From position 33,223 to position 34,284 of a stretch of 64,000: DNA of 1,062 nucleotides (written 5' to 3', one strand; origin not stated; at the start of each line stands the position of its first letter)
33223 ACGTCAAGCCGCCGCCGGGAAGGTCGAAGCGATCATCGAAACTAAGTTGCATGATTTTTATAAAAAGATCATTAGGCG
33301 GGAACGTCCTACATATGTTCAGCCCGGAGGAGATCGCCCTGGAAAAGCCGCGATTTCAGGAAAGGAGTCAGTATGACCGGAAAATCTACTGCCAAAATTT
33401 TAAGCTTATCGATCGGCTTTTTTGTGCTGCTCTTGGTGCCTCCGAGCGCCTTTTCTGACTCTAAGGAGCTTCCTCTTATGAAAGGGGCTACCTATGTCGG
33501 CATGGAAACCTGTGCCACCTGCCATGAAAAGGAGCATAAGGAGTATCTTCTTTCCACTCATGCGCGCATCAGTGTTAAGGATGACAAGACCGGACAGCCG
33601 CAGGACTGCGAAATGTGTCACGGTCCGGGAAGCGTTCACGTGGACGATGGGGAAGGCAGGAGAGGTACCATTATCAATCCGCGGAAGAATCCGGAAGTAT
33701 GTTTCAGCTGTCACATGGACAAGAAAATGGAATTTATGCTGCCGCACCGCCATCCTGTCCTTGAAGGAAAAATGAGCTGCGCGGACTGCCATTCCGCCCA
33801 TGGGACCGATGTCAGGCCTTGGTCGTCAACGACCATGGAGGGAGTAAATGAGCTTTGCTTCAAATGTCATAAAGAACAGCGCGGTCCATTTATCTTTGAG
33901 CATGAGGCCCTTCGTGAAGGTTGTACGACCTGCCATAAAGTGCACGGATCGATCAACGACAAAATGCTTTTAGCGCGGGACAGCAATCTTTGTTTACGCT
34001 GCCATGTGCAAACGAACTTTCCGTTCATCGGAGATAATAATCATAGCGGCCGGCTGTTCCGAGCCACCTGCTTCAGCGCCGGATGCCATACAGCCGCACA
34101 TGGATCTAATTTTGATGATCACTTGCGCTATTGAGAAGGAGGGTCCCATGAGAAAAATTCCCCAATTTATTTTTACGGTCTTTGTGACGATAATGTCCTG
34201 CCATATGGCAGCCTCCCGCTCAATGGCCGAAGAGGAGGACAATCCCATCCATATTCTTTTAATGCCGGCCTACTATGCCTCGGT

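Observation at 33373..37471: Candidate porin-cytochrome electron conduit: octaheme periplasmic cytochrome, 689-aa outer-membrane beta-barrel and membrane-anchored nonaheme cytochrome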

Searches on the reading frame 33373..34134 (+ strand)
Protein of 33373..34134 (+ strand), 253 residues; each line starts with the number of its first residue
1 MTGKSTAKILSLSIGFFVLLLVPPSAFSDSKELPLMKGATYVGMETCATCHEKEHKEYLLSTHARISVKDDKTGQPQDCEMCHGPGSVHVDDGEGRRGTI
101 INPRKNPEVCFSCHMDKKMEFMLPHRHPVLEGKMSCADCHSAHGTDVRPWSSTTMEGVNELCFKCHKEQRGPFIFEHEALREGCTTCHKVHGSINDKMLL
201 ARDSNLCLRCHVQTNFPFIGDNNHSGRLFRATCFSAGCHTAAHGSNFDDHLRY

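Call 3: search_protein_families(library=pfam, proteins=[window:33373-34134:+], max_evalue=0.01)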
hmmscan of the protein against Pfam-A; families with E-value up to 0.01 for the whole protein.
window:33373-34134:+ (253 aa): 5 families
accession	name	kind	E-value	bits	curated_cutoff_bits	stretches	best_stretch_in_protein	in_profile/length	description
PF09699.15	Paired_CXXCH_1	-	5.7e-23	80.8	20.6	2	177-213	1-38/41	Doubled CXXCH motif (Paired_CXXCH_1)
PF14522.11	Cytochrome_C7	-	1.1e-08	35.2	24.8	1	130-189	10-67/67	Cytochrome c7 and related cytochrome c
PF22678.1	Cytochrom_c_NrfB-like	-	3.1e-06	28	27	0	153-203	27-79/89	Cytochrome c-type protein NrfB-like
PF14537.11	Cytochrom_c3_2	-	1.1e-05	26.2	25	0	79-167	9-79/79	Cytochrome c3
PF22113.1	Mtrc-MtrF_II-IV_dom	-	3.2e-05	24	30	1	42-88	118-169/176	Outer membrane cytochrome MtrC/MtrF-like, domains II/IV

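Call 4: search_protein_families(library=ncbifam, proteins=[window:33373-34134:+], max_evalue=0.01)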
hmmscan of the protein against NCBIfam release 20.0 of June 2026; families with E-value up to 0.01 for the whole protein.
window:33373-34134:+ (253 aa): 9 families
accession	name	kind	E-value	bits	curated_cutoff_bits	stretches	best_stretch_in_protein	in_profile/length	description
NF041028.1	decahem_GSU2203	exception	2.8e-52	177.9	325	2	105-213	146-254/317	GSU2203 family decaheme c-type cytochrome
TIGR03508.1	decahem_SO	subfamily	4.4e-47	160.7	192.2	2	103-248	113-257/258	DmsE family decaheme c-type cytochrome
TIGR01905.1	paired_CXXCH_1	subfamily_domain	3e-17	62.3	25.2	2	177-214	1-39/41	doubled CXXCH domain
NF008659.0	PRK11659.1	equivalog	6.3e-09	35.8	184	1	45-170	47-171/188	cytochrome c nitrite reductase pentaheme subunit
TIGR03146.1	cyt_nit_nrfB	equivalog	3.9e-08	33.7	166.6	2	147-214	72-144/145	cytochrome c nitrite reductase pentaheme subunit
NF041198.1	UshA_like_PCGU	equivalog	1.3e-06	27.3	275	2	78-117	474-511/519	UshA-like (seleno)protein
NF049875.1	NetB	exception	0.00049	20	380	1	44-170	72-199/211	Nrf-like electron transfer protein NetB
TIGR03507.1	decahem_SO1788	subfamily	0.00095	17.7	209.3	0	183-242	245-305/672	OmcA/MtrC family decaheme c-type cytochrome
NF047727.1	4hemeCytCCctA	equivalog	0.0015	18.7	180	0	79-148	40-95/109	tetraheme c-type cytochrome CctA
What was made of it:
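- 33373..34134 (+): cytA: periplasmic octaheme MtrA/OmcK-like cytochrome, proposed to sit inside the barrel. Scores 161 bits on the DmsE family and 178 bits on the GSU2203 family, both below their cutoffs (call 4).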

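Call 23: search_solved_structures(query=window:33373-34131:+, max_evalue=0.001, show_alignments=1)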
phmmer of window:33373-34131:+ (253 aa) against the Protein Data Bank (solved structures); distinct sequences matched with E-value up to 0.001: 4.
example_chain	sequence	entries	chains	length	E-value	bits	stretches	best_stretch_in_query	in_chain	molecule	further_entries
6r2q_A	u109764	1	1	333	2.7e-33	118.6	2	100-247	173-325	Cystathionine beta-synthase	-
2ozy_A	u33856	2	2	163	1.2e-06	31.3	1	46-171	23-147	Cytochrome c-type protein nrfB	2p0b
6i5b_A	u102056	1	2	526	1.9e-05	27.4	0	45-115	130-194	Uncharacterized protein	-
3pmq_A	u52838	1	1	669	0.00067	22.3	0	37-145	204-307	Decaheme cytochrome c MtrF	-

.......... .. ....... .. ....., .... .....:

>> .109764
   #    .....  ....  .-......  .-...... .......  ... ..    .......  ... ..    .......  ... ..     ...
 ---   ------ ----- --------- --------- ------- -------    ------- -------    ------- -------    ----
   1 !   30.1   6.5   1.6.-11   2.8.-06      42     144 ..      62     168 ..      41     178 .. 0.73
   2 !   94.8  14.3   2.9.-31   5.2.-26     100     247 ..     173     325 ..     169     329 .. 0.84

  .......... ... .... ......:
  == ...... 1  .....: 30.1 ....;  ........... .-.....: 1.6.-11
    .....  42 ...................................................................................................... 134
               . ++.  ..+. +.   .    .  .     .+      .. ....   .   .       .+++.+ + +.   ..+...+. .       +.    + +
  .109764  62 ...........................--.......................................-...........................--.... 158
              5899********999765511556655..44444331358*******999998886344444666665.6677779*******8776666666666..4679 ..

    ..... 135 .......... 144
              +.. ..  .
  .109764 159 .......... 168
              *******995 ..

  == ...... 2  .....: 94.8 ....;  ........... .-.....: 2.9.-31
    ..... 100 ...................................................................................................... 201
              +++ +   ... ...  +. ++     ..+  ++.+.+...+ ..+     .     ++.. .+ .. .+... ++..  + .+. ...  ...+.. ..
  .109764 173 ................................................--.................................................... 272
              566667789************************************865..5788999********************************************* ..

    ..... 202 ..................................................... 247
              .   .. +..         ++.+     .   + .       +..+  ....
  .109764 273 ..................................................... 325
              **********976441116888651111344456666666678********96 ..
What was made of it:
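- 33373..34134 (+): Matches MtrA 6R2Q_A at E=2.7e-33 (call 23).
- On MtrA/DmsE decaheme cytochrome family (TIGR03508): Matches 6r2q_A at E=2.7e-33, aligning MtrA residues 62-168 and 173-325 (call 23).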
